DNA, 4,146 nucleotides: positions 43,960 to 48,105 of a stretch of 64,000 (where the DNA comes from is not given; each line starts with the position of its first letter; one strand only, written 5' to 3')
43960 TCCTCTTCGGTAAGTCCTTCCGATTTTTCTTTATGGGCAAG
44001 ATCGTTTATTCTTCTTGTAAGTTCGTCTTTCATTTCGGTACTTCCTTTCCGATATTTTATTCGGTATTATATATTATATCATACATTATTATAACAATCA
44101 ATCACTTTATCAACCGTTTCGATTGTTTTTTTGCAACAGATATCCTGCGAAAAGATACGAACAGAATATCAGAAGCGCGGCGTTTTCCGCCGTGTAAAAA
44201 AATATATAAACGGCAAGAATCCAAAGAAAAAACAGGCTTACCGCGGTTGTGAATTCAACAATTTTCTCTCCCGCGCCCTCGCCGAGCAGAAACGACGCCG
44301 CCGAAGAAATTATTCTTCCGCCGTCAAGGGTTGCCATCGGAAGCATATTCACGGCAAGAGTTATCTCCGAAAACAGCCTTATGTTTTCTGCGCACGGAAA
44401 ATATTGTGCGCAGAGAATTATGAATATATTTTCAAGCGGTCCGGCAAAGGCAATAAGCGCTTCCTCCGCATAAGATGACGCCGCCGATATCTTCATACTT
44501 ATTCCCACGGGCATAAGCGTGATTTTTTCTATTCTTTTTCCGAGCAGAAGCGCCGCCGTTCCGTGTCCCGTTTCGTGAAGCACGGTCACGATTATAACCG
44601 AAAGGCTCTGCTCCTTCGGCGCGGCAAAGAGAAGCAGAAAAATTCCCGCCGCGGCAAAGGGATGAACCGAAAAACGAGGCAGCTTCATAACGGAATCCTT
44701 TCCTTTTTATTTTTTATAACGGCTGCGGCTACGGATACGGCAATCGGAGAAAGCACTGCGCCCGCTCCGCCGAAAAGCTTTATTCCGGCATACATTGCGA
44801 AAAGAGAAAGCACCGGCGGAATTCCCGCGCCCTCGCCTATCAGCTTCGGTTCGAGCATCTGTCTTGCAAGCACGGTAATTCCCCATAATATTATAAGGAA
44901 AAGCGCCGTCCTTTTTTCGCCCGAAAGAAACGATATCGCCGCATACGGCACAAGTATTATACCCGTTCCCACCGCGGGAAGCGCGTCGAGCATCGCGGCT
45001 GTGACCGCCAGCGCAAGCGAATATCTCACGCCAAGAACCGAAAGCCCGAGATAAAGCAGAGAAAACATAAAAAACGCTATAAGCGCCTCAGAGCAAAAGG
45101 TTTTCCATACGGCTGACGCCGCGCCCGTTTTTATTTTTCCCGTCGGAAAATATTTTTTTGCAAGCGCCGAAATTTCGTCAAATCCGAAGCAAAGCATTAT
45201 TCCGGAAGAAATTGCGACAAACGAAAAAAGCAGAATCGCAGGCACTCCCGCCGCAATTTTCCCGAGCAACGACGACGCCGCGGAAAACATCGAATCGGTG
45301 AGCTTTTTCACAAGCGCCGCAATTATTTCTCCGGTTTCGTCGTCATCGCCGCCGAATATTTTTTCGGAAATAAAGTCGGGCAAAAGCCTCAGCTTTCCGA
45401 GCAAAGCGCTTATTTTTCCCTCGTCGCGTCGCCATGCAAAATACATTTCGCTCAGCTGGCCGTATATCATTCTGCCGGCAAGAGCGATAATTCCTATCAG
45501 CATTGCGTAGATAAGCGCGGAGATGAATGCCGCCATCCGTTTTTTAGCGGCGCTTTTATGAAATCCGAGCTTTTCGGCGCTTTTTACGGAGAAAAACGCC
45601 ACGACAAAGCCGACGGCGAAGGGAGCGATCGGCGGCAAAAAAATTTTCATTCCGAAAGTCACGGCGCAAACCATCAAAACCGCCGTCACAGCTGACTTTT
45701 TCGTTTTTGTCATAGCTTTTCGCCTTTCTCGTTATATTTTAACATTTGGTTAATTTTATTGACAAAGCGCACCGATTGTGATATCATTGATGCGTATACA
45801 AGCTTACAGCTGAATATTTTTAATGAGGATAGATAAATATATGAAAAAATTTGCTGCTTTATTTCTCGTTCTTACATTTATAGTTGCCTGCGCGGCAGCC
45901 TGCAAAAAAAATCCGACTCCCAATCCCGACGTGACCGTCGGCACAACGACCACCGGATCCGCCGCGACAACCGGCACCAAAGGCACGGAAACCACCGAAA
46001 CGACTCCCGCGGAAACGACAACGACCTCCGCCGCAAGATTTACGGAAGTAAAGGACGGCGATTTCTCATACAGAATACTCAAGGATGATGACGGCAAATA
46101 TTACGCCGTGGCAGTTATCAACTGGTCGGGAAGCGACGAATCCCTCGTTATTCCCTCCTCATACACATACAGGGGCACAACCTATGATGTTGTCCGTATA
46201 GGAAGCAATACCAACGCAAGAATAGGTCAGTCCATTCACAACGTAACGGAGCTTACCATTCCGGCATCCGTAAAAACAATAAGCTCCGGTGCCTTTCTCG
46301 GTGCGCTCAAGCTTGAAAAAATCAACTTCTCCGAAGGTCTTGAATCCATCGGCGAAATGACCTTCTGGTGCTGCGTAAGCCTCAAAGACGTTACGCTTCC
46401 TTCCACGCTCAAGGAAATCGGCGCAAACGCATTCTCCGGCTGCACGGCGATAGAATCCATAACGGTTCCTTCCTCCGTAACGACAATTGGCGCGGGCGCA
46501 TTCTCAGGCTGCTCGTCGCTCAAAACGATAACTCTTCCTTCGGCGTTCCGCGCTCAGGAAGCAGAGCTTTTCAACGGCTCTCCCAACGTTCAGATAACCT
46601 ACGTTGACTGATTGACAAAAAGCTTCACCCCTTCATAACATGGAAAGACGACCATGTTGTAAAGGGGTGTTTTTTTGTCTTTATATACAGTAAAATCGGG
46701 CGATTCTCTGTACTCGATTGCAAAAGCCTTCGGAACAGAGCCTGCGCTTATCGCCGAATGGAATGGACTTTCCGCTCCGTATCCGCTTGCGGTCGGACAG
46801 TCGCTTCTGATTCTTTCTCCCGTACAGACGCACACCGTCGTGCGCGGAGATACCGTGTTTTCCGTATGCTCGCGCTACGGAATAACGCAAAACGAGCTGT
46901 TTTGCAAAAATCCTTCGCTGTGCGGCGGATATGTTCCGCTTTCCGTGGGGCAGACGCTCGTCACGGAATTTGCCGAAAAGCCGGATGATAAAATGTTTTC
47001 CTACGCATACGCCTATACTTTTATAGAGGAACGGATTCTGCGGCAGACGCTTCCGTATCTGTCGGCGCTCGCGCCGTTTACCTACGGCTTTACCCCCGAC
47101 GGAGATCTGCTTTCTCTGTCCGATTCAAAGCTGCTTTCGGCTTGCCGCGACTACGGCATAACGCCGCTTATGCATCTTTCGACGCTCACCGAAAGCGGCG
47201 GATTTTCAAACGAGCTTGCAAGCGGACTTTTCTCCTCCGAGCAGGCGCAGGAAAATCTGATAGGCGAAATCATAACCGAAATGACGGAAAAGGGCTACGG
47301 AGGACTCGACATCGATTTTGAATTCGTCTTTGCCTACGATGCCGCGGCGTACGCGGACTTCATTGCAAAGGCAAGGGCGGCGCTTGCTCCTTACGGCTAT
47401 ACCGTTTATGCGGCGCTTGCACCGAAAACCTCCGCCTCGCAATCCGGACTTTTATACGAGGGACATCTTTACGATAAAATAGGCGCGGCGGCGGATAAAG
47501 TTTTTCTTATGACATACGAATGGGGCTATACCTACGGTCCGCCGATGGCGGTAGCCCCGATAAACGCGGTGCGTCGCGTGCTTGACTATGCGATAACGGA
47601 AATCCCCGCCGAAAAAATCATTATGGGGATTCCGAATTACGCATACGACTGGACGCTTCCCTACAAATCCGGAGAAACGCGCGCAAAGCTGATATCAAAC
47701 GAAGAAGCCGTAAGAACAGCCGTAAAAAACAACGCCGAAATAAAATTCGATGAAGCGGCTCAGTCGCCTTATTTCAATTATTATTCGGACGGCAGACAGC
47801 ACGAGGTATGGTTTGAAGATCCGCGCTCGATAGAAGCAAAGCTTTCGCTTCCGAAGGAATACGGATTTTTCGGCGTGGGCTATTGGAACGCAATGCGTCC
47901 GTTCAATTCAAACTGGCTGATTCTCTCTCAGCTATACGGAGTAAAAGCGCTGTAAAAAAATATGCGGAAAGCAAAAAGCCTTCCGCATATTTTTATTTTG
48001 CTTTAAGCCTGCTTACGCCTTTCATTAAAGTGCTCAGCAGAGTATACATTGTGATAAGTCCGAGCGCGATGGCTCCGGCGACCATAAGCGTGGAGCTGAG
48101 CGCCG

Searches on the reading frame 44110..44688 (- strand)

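Call 5: search_protein_families(library=pfam, proteins=[window:44110-44688:-])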
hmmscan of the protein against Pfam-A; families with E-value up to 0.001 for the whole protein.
window:44110-44688:- (192 aa): 2 families
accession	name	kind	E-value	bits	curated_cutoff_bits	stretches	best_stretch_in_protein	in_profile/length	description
PF02163.28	Peptidase_M50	-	1.3e-11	44.7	27.2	2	29-91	4-93/221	Peptidase family M50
PF13398.12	Peptidase_M50B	-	3.1e-08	34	26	1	16-115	6-106/201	Peptidase M50B-like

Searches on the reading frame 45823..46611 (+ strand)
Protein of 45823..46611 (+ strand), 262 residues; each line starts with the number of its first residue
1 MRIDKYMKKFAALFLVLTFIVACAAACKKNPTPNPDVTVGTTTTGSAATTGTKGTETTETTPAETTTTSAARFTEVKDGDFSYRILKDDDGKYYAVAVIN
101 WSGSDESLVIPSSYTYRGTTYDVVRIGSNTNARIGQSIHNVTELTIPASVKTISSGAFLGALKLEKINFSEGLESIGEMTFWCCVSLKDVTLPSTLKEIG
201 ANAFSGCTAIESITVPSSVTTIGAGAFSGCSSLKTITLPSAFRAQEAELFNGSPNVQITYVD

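Call 5: search_protein_families(library=pfam, proteins=[window:45823-46611:+])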
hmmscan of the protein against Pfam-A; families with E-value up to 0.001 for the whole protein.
window:45823-46611:+ (262 aa): 3 families
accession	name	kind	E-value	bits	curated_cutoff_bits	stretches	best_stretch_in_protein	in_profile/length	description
PF13306.12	LRR_5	-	3.1e-31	108.3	27.7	1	140-256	12-126/127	BspA type Leucine rich repeat region (6 copies)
PF13855.12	LRR_8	-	1.1e-05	25.5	27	0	196-238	13-56/61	Leucine rich repeat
PF21827.1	New_glue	-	3.9e-05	23.8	31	1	7-71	1-64/94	New glue protein family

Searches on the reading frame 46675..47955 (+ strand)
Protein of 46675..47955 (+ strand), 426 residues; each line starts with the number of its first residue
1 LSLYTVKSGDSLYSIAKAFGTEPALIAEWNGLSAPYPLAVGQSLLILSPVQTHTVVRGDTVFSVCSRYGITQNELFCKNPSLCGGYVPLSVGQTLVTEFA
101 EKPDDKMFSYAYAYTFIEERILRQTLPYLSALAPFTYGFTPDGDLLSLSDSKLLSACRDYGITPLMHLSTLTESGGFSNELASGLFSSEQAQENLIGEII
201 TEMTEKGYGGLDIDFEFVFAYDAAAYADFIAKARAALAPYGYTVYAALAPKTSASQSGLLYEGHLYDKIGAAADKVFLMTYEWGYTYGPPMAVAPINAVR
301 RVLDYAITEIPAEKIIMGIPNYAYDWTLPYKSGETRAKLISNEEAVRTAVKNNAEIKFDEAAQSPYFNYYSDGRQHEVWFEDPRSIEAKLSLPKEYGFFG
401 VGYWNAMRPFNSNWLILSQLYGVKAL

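Call 5: search_protein_families(library=pfam, proteins=[window:46675-47955:+])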
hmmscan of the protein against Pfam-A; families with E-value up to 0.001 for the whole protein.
window:46675-47955:+ (426 aa): 3 families
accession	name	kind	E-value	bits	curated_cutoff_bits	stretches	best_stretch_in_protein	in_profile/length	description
PF00704.34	Glyco_hydro_18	-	1.1e-23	84.8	29.6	1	176-406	79-314/317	Glycosyl hydrolases family 18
PF01476.26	LysM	-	3.1e-23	81.9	20.9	2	4-46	1-42/43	LysM domain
PF23473.1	LysM3_LYK4_5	-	4.7e-05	23.8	29.3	0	4-34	5-35/48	LYK4/5 LysM3 domain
